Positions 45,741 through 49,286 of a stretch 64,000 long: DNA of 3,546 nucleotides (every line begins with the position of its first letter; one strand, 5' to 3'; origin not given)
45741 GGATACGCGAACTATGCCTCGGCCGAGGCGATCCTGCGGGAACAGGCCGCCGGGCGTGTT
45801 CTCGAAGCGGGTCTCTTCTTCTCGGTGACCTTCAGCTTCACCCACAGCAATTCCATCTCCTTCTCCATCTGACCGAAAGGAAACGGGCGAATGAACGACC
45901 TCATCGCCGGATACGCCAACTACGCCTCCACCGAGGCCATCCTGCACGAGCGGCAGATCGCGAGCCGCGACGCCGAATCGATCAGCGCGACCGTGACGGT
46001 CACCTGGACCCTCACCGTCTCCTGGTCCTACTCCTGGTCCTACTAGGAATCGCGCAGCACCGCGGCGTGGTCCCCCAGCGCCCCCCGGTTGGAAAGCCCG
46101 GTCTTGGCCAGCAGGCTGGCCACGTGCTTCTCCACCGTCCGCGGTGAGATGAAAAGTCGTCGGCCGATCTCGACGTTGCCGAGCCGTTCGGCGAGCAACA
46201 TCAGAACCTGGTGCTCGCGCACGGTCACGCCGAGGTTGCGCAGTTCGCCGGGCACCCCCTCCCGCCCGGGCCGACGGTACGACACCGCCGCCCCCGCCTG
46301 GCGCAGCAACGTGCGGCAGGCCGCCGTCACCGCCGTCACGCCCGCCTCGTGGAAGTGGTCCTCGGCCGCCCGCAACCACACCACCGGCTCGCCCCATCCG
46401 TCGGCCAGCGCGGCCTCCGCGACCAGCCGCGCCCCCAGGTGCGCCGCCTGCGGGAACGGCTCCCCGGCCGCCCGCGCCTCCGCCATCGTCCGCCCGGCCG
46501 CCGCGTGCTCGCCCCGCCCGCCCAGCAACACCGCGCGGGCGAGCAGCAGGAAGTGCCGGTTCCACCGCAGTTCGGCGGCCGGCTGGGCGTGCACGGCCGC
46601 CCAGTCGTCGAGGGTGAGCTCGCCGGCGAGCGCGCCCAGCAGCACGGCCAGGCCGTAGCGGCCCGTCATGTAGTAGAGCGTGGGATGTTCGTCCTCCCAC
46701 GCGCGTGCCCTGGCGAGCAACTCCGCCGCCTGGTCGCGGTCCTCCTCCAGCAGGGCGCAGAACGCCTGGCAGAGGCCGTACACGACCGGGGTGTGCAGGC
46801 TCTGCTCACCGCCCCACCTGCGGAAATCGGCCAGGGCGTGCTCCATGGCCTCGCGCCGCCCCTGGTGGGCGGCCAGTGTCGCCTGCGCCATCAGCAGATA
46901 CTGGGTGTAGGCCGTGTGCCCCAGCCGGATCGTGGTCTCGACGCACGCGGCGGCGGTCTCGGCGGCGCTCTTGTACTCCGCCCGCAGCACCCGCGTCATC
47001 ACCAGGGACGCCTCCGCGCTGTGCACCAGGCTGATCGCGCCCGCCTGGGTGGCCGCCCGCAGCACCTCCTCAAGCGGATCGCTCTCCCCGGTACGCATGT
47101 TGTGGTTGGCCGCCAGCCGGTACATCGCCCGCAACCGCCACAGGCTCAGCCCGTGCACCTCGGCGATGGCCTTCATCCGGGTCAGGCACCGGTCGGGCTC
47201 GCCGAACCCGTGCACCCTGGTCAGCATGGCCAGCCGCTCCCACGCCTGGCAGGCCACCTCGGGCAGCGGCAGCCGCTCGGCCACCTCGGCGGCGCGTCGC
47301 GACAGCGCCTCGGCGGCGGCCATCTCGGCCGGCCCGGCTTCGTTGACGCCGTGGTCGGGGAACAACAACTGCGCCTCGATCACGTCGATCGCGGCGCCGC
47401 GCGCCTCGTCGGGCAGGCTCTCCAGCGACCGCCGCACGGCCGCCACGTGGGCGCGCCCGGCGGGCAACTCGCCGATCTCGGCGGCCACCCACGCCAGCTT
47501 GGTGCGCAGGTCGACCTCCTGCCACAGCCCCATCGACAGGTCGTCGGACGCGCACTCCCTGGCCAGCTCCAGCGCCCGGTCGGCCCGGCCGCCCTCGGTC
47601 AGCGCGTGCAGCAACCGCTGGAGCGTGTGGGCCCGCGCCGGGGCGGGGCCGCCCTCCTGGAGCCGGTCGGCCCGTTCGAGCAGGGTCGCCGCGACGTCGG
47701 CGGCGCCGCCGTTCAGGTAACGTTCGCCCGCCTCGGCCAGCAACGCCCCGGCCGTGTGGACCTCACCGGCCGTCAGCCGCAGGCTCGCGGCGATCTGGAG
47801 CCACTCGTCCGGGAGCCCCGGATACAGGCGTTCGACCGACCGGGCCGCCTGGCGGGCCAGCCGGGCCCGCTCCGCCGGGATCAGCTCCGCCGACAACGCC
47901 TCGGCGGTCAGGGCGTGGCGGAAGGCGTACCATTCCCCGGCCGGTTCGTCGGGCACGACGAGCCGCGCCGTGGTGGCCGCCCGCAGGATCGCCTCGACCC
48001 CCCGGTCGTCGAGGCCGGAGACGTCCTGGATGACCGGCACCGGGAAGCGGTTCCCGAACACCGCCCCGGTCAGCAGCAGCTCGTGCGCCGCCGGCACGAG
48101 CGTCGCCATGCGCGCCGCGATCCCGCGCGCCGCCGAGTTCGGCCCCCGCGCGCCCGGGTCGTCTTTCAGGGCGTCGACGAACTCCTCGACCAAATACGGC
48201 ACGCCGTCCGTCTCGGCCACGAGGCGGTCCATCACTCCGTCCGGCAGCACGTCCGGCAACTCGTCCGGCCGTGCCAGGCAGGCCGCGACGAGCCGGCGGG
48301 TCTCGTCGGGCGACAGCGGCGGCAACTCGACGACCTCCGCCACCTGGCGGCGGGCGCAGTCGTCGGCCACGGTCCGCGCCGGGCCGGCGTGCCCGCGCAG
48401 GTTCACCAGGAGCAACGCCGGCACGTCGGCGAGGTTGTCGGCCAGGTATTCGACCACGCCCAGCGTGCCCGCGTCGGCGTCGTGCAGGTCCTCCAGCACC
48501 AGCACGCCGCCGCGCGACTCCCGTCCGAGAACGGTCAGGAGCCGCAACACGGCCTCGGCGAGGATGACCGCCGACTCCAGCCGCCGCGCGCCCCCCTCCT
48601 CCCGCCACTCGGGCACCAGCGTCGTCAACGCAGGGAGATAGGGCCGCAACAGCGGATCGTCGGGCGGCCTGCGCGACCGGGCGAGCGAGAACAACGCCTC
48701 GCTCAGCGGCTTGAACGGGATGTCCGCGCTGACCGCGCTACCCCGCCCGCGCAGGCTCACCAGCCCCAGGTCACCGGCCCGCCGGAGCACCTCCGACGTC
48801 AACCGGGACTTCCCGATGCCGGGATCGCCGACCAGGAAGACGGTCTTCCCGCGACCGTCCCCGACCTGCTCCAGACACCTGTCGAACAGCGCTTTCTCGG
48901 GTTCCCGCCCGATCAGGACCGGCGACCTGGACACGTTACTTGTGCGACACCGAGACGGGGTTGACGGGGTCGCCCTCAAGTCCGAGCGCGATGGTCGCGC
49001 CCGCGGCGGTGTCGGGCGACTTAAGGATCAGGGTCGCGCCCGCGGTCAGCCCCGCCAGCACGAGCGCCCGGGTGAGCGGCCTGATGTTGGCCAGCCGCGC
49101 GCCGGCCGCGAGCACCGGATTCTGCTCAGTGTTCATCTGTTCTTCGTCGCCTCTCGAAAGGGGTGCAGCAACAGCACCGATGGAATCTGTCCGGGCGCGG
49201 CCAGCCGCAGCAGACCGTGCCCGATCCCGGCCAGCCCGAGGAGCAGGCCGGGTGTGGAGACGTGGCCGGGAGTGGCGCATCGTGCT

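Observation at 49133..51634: LanM-like synthetase with a LanC-type cyclase domain but no cysteine-containing substrate anywhere in the locus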

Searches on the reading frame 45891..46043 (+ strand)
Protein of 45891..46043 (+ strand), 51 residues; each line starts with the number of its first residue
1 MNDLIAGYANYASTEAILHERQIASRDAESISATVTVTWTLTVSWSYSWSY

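Call 25: search_protein_families(library=pfam, proteins=[window:45891-46043:+], max_evalue=10)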
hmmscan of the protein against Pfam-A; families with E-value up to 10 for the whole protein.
seq(51 aa): 0 families

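Call 26: search_protein_families(library=ncbifam, proteins=[window:45891-46043:+], max_evalue=1)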
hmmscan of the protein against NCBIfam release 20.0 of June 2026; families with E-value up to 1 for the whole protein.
seq(51 aa): 2 families
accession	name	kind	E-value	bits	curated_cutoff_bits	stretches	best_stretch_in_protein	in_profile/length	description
NF038146.1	LxmA_leader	domain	0.0052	16.8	25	1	3-15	3-15/31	LxmA leader domain family RiPP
NF038154.3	lanthi_III_a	subfamily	0.048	14.3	22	1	26-46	16-35/41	class III lanthipeptide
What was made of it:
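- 45247..46046 (+): Neighbouring system, not part of the LanM unit. Five tandem precursor genes (46-51 aa) share the leader M(S).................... Their Cys-free cores alternate Ser/Thr with hydrophobic residues. Weak LxmA_leader hits in call 26.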

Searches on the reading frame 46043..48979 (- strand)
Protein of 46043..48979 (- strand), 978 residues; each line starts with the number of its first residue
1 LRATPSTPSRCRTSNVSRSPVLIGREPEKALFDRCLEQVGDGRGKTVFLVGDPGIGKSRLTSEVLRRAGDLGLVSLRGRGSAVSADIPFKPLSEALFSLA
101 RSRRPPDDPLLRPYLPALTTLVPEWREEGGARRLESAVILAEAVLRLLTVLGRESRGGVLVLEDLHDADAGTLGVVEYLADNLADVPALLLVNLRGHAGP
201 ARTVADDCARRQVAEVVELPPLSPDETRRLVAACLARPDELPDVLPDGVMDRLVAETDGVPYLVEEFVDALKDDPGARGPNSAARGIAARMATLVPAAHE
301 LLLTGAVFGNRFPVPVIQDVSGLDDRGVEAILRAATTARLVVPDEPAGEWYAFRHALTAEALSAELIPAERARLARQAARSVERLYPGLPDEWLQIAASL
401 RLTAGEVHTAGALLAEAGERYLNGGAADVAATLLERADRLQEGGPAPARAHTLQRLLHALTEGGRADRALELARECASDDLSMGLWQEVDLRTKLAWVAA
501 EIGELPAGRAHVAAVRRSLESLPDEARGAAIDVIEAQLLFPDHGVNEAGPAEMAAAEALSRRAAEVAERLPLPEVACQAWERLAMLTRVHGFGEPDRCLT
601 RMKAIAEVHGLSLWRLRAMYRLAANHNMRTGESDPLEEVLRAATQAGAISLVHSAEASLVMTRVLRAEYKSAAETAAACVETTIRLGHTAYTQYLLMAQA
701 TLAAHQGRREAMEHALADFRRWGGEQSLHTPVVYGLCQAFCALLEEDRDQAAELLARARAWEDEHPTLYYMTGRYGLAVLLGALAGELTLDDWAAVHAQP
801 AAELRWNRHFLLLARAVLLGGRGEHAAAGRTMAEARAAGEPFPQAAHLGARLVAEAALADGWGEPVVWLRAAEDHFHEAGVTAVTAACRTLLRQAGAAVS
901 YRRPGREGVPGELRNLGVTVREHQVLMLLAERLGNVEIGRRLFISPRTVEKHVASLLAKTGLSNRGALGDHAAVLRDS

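Call 7: search_protein_families(library=pfam, proteins=[window:46043-48979:-], max_evalue=0.01)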
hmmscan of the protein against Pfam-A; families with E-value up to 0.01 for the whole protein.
window:46043-48979:- (978 aa): 2 families
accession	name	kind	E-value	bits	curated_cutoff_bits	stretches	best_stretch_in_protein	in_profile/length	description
PF13191.12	AAA_16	-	1.5e-21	78.1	32.6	1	22-191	2-166/167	AAA ATPase domain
PF00196.25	GerE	-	5.7e-10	39.1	23.5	1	919-968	4-53/57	Bacterial regulatory proteins, luxR family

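Call 26: search_protein_families(library=ncbifam, proteins=[window:46043-48934:-], max_evalue=1)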
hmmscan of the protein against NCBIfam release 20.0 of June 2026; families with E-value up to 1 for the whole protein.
window:46043-48934:- (963 aa): 17 families
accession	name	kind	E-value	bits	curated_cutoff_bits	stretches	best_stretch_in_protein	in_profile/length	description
TIGR03903.1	TOMM_kin_cyc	equivalog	5e-18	64.4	705.75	2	124-742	618-1243/1267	TOMM system kinase/cyclase fusion protein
NF052366.1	photon_PedR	equivalog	4.4e-09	36.4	120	1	905-953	5-53/74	photosynthetic electron transport-dependent transcriptional regulator PedR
NF047785.1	respo_reg_MadR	equivalog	1.5e-08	34.2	300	1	903-951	149-197/209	MadR family response regulator transcription factor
NF007935.0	PRK10651.1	equivalog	1.3e-05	24.5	250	1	902-950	155-203/216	two-component system response regulator NarL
NF007505.1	PRK10100.1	equivalog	2e-05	24.4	250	1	902-950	144-192/204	biofilm master transcriptional regulator CsgD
NF003420.0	PRK04841.1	equivalog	2.4e-05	22.6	537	1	893-953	829-889/903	HTH-type transcriptional regulator MalT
NF011896.0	PRK15369.1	equivalog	0.00014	21.5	242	1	903-947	150-194/211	two component system response regulator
NF006900.1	PRK09390.1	equivalog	0.0002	21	255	1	903-946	143-186/203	response regulator FixJ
NF052445.1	RespRegMctR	equivalog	0.00025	20.5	300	1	901-950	143-192/205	two-component system response regulator MctR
NF007685.0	PRK10360.1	equivalog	0.0006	19.7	258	1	902-951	137-186/196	response regulator transcription factor UhpA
NF007403.0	PRK09935.1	equivalog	0.0045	16.6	271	1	902-957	149-204/210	fimbria biosynthesis transcriptional regulator FimZ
TIGR03541.1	reg_near_HchA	equivalog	0.008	15.7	215.6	1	899-945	168-214/232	PA1136 family autoinducer-binding transcriptional regulator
TIGR03020.2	EpsA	equivalog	0.0084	15.8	170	1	902-951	190-239/247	XrtB/PEP-CTERM-associated transcriptional regulator EpsA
NF007708.0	PRK10403.1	equivalog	0.04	13.4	343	1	903-950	154-201/215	nitrate/nitrite response regulator protein NarP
NF040749.1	tetrathio_RR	equivalog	0.049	13.3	290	1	903-946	134-177/191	tetrathionate respiration response regulator TtrR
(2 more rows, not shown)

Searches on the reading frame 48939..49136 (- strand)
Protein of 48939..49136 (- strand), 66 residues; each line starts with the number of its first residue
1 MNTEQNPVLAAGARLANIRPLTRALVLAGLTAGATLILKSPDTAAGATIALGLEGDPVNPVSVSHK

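Call 25: search_protein_families(library=pfam, proteins=[window:48939-49136:-], max_evalue=10)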
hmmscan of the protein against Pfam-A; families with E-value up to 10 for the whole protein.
seq(66 aa): 0 families

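Call 26: search_protein_families(library=ncbifam, proteins=[window:48939-49136:-], max_evalue=1)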
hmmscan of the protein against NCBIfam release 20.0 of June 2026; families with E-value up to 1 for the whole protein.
seq(66 aa): 0 families

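Call 56: find_homologous_proteins(query=A3, max_evalue=0.01)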
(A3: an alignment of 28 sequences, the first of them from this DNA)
Query A3 (28 sequences) (66 aa, profile of the alignment): 160 proteins with E <= 0.01 among 4396 candidates; the best 120 are listed.
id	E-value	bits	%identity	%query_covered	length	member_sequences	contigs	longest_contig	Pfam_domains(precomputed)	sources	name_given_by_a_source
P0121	4.5e-13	67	-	-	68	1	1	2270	-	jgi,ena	-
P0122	4.8e-13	67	38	12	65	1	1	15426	-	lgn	-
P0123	8.0e-13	66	-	-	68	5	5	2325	-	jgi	jgi:hypothetical protein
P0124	1.4e-12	65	36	17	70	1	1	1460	-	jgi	-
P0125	2.7e-12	64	43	21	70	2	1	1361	-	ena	-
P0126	3.0e-12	64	-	-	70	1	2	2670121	-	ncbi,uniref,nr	ncbi:hypothetical protein [Kribbella speibonae]|uniref:Uncharacterized protein n=1 Tax=Kribbella spe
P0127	4.6e-12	64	75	12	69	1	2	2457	-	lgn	-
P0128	5.3e-12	63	-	-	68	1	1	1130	-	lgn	-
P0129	6.4e-12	63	-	-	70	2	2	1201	-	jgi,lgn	-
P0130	7.9e-12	63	-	-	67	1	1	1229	-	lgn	-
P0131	7.9e-12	63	-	-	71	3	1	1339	-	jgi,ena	jgi:hypothetical protein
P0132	8.1e-12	63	-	-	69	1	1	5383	-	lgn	-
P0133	1.4e-11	62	29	42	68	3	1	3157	-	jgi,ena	jgi:hypothetical protein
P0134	1.5e-11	62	33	36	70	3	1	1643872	-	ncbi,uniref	ncbi:hypothetical protein ACFWUU_18120 [Kribbella sp. NPDC058693]|uniref:hypothetical protein n=1 Ta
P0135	1.6e-11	62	-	-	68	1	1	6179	-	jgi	jgi:hypothetical protein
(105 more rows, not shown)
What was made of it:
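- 48936..49136 (-): Translationally coupled 66-aa Cys-free peptide, the proposed cognate substrate. It has a degenerate LanA-type leader, a basic plus hydrophobic segment (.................), an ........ stretch and a tail ending PVSVSHK. At least 160 database clusters, all unnamed: call 56.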
